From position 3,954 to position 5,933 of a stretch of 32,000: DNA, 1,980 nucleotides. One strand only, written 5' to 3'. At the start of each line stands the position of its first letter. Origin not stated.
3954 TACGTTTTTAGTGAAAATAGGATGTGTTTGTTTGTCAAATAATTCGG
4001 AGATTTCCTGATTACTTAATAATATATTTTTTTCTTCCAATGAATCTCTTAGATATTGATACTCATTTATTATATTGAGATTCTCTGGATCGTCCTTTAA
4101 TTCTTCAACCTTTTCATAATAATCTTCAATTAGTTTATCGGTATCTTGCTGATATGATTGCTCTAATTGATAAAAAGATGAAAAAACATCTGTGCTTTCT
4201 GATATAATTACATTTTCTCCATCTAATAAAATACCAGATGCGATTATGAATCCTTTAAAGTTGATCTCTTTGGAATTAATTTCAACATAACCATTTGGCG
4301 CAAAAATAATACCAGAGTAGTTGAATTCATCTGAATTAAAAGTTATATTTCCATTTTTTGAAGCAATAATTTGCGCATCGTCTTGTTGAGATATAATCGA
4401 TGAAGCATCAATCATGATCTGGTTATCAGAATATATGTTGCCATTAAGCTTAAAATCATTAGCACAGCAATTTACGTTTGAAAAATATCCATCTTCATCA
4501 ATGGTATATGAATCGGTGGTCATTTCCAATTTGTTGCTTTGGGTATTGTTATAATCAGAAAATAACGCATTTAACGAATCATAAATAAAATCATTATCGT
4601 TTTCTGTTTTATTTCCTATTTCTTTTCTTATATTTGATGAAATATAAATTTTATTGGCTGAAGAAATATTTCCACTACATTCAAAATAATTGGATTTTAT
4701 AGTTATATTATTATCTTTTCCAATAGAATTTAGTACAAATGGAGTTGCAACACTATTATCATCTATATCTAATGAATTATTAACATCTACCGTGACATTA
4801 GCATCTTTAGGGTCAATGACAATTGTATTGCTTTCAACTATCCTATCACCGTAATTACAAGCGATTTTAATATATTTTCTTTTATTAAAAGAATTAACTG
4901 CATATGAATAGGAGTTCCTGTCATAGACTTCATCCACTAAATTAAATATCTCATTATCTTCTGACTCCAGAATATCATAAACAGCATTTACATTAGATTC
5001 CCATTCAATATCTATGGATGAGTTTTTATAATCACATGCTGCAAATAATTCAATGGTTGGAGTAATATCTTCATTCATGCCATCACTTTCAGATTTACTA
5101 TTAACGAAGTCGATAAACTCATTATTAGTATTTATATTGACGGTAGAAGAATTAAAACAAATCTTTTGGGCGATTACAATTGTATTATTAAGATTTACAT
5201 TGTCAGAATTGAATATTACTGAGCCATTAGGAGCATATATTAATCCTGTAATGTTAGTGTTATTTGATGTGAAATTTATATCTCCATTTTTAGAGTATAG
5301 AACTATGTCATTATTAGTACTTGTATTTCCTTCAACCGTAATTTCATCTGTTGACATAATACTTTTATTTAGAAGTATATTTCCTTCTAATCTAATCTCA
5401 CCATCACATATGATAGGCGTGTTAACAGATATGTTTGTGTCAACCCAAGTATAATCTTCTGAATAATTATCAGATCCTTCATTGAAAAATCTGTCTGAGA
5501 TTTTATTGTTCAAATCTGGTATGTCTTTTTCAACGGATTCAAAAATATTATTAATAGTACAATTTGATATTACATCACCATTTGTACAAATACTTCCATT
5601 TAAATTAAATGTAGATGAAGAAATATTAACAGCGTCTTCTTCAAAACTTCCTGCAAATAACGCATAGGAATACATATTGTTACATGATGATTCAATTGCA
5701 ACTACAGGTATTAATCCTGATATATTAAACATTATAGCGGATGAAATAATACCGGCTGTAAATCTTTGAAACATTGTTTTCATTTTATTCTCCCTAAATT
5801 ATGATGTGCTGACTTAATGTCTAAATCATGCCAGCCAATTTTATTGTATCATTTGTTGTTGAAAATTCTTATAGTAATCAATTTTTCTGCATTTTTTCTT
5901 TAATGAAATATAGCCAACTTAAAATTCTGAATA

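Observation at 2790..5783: Second, paralogous locus: same N-terminal module (here duplicated) fused to a completely different C-terminal domain and a different small downstream protein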

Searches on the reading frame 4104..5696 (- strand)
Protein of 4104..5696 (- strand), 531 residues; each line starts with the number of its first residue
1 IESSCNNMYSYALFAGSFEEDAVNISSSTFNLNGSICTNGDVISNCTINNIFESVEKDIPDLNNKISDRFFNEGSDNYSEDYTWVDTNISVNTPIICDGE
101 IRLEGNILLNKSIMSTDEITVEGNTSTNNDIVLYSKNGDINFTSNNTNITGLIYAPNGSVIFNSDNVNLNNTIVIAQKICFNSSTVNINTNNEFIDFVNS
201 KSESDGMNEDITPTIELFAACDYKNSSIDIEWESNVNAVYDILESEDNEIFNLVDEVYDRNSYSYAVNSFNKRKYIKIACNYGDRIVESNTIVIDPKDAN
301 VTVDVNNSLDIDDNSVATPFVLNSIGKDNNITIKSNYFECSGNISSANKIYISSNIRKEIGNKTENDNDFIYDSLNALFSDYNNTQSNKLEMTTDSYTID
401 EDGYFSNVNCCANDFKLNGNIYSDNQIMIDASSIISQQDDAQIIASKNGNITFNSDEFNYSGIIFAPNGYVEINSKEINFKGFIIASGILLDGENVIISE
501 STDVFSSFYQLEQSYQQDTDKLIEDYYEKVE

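Call 70: predict_structure(alignment_id=A7)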
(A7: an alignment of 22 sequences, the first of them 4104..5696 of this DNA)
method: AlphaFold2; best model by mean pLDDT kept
length: 531 residues; sequences in the alignment: 22
mean_pLDDT: 87.2   pTM: 0.47
mean pLDDT of the five models: 87.2, 86.5, 86.4, 85.3, 84.7
residues with pLDDT >= 90: 328; 70-90: 142; 50-70: 33; < 50: 28
segments of 3 or more residues with pLDDT < 50: 1-6, 204-211, 305-317
pLDDT, mean of each block of 10 residues (from residue 1): 51 96 97 95 92 92 92 93 98 97 98 98 95 97 98 97 97 97 96 89 49 70 85 86 93 92 84 90 84 74 47 49 90 96 90 89 69 78 65 88 92 93 96 85 93 97 95 98 95 96 82 79 87 76
secondary structure, 60 per line:
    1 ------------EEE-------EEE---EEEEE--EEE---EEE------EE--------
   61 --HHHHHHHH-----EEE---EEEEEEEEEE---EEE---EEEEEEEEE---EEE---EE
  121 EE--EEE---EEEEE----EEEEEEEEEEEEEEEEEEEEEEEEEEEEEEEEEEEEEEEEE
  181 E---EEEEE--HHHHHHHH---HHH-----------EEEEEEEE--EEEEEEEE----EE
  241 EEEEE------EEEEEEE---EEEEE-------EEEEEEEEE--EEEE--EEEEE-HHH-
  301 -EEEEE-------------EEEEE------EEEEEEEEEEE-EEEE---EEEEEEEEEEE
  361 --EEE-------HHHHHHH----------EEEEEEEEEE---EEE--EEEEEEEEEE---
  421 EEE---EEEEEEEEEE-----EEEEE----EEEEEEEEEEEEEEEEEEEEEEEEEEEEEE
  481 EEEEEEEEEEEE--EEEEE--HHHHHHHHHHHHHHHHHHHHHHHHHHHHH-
elements in order: E13-15 E23-25 E29-33 E36-38 E42-44 H63-70 E76-78 E82-91 E95-97 E101-109 E113-115 E119-122 E125-127 E131-135 E140-181 E185-189 H192-199 E217-224 E227-234 E239-245 E252-258 E262-266 E274-282 E285-288 E291-295 E302-306 E320-324 E331-341 E343-346 E350-360 E363-365 H373-379 E390-399 E403-405 E408-417 E421-423 E427-436 E442-446 E451-492 E495-499 H502-530
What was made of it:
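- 5109..5696 (-): Module copy 1: DUF7305-type, ice-binding-protein-like beta-solenoid, aa ~30-225. AF2 pLDDT is 92-98 (call 70).
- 4812..5048 (-): FN3-like beta-sandwich between the two modules, aa ~246-324. AF2 pLDDT is 84-93 (call 70).
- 4197..4739 (-): Module copy 2: second beta-solenoid, aa ~349-529. AF2 pLDDT is 85-98 (call 70).
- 3969..4193 (-): Helical (coiled-coil-like) linker, aa ~531-605. AF2 predicts a long helix from fragment residue 502 onward (call 70).
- Checked: The AlphaFold model of aa 30-560 (pLDDT 87) shows two beta-solenoids separated by an FN3-like domain, followed by a long helix (call 70).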

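Call 74: fold_search(model_id=the predicted structure, library=pdb)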
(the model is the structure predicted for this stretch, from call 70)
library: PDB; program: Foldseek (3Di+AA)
matches with E <= 10: 1625; with E <= 0.001: 2
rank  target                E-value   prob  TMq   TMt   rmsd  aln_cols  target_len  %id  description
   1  5uyt_A                5.9e-06  1.00  0.21  0.25  24.0       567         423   10  Crystal structure of ice binding protein from an Antarctic bacterium Flavobacteriaceae (released 2017-10-25)
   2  5uyt_B                1.1e-05  1.00  0.22  0.26  23.8       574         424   10  Crystal structure of ice binding protein from an Antarctic bacterium Flavobacteriaceae (released 2017-10-25)
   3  3b4n_A                1.3e-03  1.00  0.15  0.24  16.9       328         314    7  Crystal Structure Analysis of Pectate Lyase PelI from Erwinia chrysanthemi (released 2008-04-29)
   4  5z06_A                3.0e-03  1.00  0.14  0.11   2.6        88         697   19  Crystal structure of beta-1,2-glucanase from Parabacteroides distasonis (released 2018-05-30)
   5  7bwy_A                3.7e-03  1.00  0.19  0.42   8.8       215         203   12  Crystal structure of ice-binding protein from an Antarctic ascomycete, Antarctomyces psychrotrophicus. (released 2020-05-27)
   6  4u49_B                4.5e-03  0.95  0.15  0.23  17.8       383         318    9  Crystal structure of Pectate Lyase Pel3 from Pectobacterium carotovorum with two monomers in the A.U (released 2015-08-05)
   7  4u49_A                5.4e-03  0.96  0.14  0.23  16.2       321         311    9  Crystal structure of Pectate Lyase Pel3 from Pectobacterium carotovorum with two monomers in the A.U (released 2015-08-05)
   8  5z06_B                5.7e-03  1.00  0.14  0.11   2.6        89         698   19  Crystal structure of beta-1,2-glucanase from Parabacteroides distasonis (released 2018-05-30)
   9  6cxs_B                9.4e-03  0.98  0.11  0.10  11.2       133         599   14  Crystal Structure of Clostridium perfringens beta-glucuronidase bound with a novel, potent inhibitor 4-(8-(piperazin-1 (released 2019-04-17)
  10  3b8y_A                9.4e-03  0.96  0.14  0.24  16.5       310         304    7  Crystal Structure of Pectate Lyase PelI from Erwinia chrysanthemi in complex with tetragalacturonic acid (released 2008-04-29)
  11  3b8y_B                9.4e-03  0.94  0.13  0.23  16.3       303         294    9  Crystal Structure of Pectate Lyase PelI from Erwinia chrysanthemi in complex with tetragalacturonic acid (released 2008-04-29)
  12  4jkm_A                1.1e-02  0.99  0.13  0.11  10.8       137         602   12  Crystal Structure of Clostridium perfringens beta-glucuronidase (released 2014-09-17)
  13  6xxw                  1.2e-02  1.00  0.13  0.12   9.5       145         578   11  Structure of beta-D-Glucuronidase for Dictyoglomus thermophilum. (released 2020-07-15)
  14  7bwx_A                1.4e-02  0.98  0.17  0.37   9.6       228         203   13  Crystal structure of ice-binding protein from an Antarctic ascomycete, Antarctomyces psychrotrophicus. (released 2020-05-27)
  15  2n1k_MODEL_1_A        1.5e-02  1.00  0.14  0.55   4.5       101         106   18  Structure of the Third Type III Domain from Human Fibronectin (released 2015-11-11)
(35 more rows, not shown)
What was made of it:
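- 5109..5696 (-): Foldseek matches 5uyt at E 5.9e-6 (call 74).
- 4812..5048 (-): Foldseek gives many FN3 hits with target-normalised TM 0.5-0.68 (call 74).
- On IBP-1 / DUF3494 ice-binding fold: The fold match to 5uyt is significant (E 5.9e-6), and 7bwy also matches (call 74).
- Scaffold fold: pLDDT 87; Foldseek match to a two-domain ice-binding protein at E 5.9e-6, plus FN3 hits (calls 70, 74).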

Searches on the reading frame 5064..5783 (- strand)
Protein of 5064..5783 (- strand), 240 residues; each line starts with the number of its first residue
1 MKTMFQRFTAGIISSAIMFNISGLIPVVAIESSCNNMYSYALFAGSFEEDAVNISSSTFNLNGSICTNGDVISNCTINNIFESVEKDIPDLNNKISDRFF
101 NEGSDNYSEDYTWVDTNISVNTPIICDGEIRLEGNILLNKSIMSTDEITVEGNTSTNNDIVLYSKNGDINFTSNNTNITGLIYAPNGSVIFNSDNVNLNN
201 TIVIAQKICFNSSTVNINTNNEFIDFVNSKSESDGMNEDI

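Call 41: find_homologous_proteins(query=A4, max_evalue=0.00001)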
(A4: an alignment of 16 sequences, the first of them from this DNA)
Query A4 (16 sequences) (240 aa, profile of the alignment): 13 proteins with E <= 0.00001 among 7775 candidates.
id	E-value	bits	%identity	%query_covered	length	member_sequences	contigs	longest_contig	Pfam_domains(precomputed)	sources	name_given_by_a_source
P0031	9.7e-81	289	31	97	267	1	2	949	-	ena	-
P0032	6.7e-65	237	33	84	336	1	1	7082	-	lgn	-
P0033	6.4e-59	217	50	96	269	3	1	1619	PF23981.2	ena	-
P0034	4.8e-39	152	29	85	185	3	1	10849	-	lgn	-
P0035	1.3e-12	66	34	30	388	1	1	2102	PF23981.2,PF13400.12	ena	-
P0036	1.3e-12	66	34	30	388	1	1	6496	PF23981.2,PF13400.12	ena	-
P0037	1.6e-12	65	34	30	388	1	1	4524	PF23981.2,PF13400.12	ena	-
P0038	7.1e-12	63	33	30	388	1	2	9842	PF23981.2,PF13400.12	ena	-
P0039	7.9e-12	63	33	30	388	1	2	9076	PF23981.2,PF13400.12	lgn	-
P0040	8.0e-12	63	33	30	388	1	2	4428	PF23981.2,PF13400.12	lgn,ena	-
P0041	8.5e-12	63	33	30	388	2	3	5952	PF23981.2,PF13400.12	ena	-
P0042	8.8e-12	63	33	30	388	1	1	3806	PF23981.2,PF13400.12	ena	-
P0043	1.1e-6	46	33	23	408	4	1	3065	PF23981.2,PF13400.12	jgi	jgi:hypothetical protein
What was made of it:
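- Closest known: Pfam PF23981 DUF7305. Different: The TadG-like proteins (388 aa) have a pseudopilin-type N-terminus and no toxin tip (call 41).
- DUF7305 also occurs on TadG-like pilus proteins (call 41).
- Tried and rejected: Profile search with the 16-sequence module alignment added few new proteins (call 41).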

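Call 46: find_related_loci(query=A5, collection=genome_contigs, flank=7000)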
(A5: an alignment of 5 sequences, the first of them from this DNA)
Query A5 (240 aa) in genome_contigs; peptide patterns used: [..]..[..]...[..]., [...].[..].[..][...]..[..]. (x = any residue, [..] = any of these).
101 stretches matched a pattern; 76 encode a relative of the query (tblastn E <= 1e-3); 76 distinct loci.
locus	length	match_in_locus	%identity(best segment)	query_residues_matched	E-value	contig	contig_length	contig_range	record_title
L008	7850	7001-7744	36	1-239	1e-44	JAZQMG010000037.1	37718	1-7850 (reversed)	MAG: Acetatifactor sp. isolate T1900044606_TS20190072.MAGScoT_cleanbin_000104 SGB_746_k141_1541376, whole genome shotgun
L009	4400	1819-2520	36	1-229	5e-41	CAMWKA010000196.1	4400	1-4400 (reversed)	MAG TPA_asm: uncultured Lachnospiraceae bacterium isolate SRR14411266_bin.2_metawrap_v1.3_MAG genome assembly, contig: N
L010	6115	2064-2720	36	1-220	2e-40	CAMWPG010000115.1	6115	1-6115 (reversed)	MAG TPA_asm: uncultured Ruminococcus sp. isolate SRR14411358_bin.7_metawrap_v1.3_MAG genome assembly, contig: NODE.1365_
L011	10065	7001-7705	36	1-230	3e-40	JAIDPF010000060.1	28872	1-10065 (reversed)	MAG: Lachnospiraceae bacterium isolate SC0353_S20_2 SC0353_S20_2_contig_60, whole genome shotgun sequence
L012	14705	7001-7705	36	1-230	6e-40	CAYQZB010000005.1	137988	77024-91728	MAG TPA_asm: uncultured Lachnospiraceae bacterium isolate SRP199465_co1_697 genome assembly, contig: NODE_126_length_137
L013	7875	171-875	35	1-230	2e-39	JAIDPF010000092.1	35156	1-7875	MAG: Lachnospiraceae bacterium isolate SC0353_S20_2 SC0353_S20_2_contig_92, whole genome shotgun sequence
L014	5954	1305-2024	34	1-233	1e-39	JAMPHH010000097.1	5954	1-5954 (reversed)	MAG: Muribaculum sp. isolate NALB_7961_21 Scaffold_#97__SCF_097___5954_bp, whole genome shotgun sequence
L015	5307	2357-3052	35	4-234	2e-39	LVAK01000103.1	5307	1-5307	MAG: Clostridiales bacterium Firm_05 _contig_47704, whole genome shotgun sequence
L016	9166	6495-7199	35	1-233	4e-39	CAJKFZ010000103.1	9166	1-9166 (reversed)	MAG TPA_asm: uncultured Ruminococcus sp. isolate ERR1430486-bin.53 genome assembly, contig: NODE_4790_length_9166_cov_5.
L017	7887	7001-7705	35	1-230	3e-39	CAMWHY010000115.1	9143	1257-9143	MAG TPA_asm: uncultured Lachnospiraceae bacterium isolate SRR14411253_bin.14_metawrap_v1.3_MAG genome assembly, contig:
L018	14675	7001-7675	37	12-230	3e-40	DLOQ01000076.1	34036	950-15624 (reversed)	MAG TPA_asm: Lachnospiraceae bacterium UBA7480 UBA7480_contig_1187, whole genome shotgun sequence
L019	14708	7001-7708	35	1-234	2e-38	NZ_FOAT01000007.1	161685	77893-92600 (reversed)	Ruminococcus albus strain KH2T6, whole genome shotgun sequence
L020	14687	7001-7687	35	6-232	4e-38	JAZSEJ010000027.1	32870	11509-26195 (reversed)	MAG: Ruminococcus sp. isolate T1900044591_TS20190057.MAGScoT_cleanbin_000004 SGB_632_k141_1540978, whole genome shotgun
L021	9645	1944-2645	33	3-234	5e-37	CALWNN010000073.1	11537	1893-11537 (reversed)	MAG: uncultured Clostridia bacterium isolate E25__bin179 genome assembly, contig: E25__k127_3736300, whole genome shotgu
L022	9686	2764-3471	36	1-234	5e-37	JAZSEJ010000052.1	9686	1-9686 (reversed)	MAG: Ruminococcus sp. isolate T1900044591_TS20190057.MAGScoT_cleanbin_000004 SGB_632_k141_1108062, whole genome shotgun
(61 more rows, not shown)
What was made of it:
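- Multiple copies per genome are common (call 46).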

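Call 52: search_protein_families(library=pfam, alignment_id=A6, max_evalue=0.001)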
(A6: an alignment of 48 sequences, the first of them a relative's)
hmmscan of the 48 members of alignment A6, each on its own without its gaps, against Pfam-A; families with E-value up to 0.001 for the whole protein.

A. member 1, L010:4239-5138:+ (300 aa): 2 families
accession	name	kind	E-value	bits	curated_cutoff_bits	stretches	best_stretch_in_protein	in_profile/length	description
PF13620.12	CarboxypepD_reg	-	5.3e-14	52.8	32.3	1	54-129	2-67/82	Carboxypeptidase regulatory-like domain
PF13715.12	CarbopepD_reg_2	-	0.00079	19.8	32.2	0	95-130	27-63/88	CarboxypepD_reg-like domain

B. families by the number of members that match (of 48 scanned): 13 families
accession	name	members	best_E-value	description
PF14751.11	DUF4474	7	2.1e-17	Domain of unknown function (DUF4474)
PF14412.12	AHH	3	2e-22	A nuclease family of the HNH/ENDO VII superfamily with conserved AHH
PF18884.5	TSP3_bac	3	2.9e-15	Bacterial TSP3 repeat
PF00092.34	VWA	2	8.9e-24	von Willebrand factor type A domain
PF13519.12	VWA_2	2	7.1e-14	von Willebrand factor type A domain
PF13768.12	VWA_3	2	8.3e-14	von Willebrand factor type A domain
PF11692.13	DUF3289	1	6.4e-16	Protein of unknown function (DUF3289)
PF13620.12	CarboxypepD_reg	1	5.3e-14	Carboxypeptidase regulatory-like domain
PF15607.11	Ntox44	1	4.2e-11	Bacterial toxin 44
PF21111.3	CDI_toxin_EC869_like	1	5.1e-08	CDI toxin restriction endonuclease-like domain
PF05762.20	VWA_CoxE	1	3e-05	VWA domain containing CoxE-like protein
PF23981.1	DUF7305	1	0.00015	Domain of unknown function (DUF7305)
PF13715.12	CarbopepD_reg_2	1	0.00079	CarboxypepD_reg-like domain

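Call 73: search_protein_families(library=pfam, alignment_id=A8, max_evalue=0.01)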
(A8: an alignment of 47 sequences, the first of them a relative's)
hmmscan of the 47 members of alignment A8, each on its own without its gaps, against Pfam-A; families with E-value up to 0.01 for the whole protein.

A. member 1, L010:2073-2912:+ (280 aa): 1 family
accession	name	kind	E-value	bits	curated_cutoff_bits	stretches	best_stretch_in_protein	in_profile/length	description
PF23981.1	DUF7305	-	2.4e-07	31.3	27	1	97-219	44-182/185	Domain of unknown function (DUF7305)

B. families by the number of members that match (of 47 scanned): 9 families
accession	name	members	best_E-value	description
PF23981.1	DUF7305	21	2.6e-11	Domain of unknown function (DUF7305)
PF20597.4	pAdhesive_15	5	0.00022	Putative Ice-binding-like adhesive domain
PF00404.24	Dockerin_1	2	8.6e-09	Dockerin type I domain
PF18884.5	TSP3_bac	2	1.4e-06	Bacterial TSP3 repeat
PF05594.20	Fil_haemagg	2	0.0041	Haemagglutinin repeat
PF04519.19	Bactofilin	2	0.0051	Polymer-forming cytoskeletal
PF00553.25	CBM_2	1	8.4e-16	Cellulose binding domain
PF09479.16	Flg_new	1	1.1e-10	Listeria-Bacteroides repeat domain (List_Bact_rpt)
PF00754.31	F5_F8_type_C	1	0.0016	F5/8 type C domain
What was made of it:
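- On Pfam DUF7305 (PF23981): 21 of 47 homologues match at E below 0.01 (call 73).
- On CdiA/CdiB (T5SS) CDI: Only 2 of 47 homologues have a sub-threshold Fil_haemagg hit, E 0.004 (call 73).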

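Call 101: find_related_loci(query=A5, collection=viral_contigs, flank=3000)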
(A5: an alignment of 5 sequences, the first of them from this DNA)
Query A5 (240 aa) in viral_contigs; peptide patterns used: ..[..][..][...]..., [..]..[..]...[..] (x = any residue, [..] = any of these).
187 stretches matched a pattern; 9 encode a relative of the query (tblastn E <= 1e-3); 9 distinct loci.
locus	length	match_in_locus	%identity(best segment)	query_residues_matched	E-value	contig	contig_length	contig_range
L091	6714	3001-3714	37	1-233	1e-38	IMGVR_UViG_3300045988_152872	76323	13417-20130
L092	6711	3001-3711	38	1-232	7e-39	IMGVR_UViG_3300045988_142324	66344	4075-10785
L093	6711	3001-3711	38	1-232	6e-39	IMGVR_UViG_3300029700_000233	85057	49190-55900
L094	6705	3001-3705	35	1-233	7e-38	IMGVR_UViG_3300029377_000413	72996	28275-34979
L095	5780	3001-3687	36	6-233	9e-38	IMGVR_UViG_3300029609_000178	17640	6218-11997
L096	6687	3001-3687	36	6-233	1e-37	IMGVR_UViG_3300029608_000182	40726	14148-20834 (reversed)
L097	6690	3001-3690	34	6-233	2e-34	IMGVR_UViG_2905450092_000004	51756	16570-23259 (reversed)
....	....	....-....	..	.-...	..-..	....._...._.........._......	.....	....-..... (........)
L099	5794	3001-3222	27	3-78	2e-7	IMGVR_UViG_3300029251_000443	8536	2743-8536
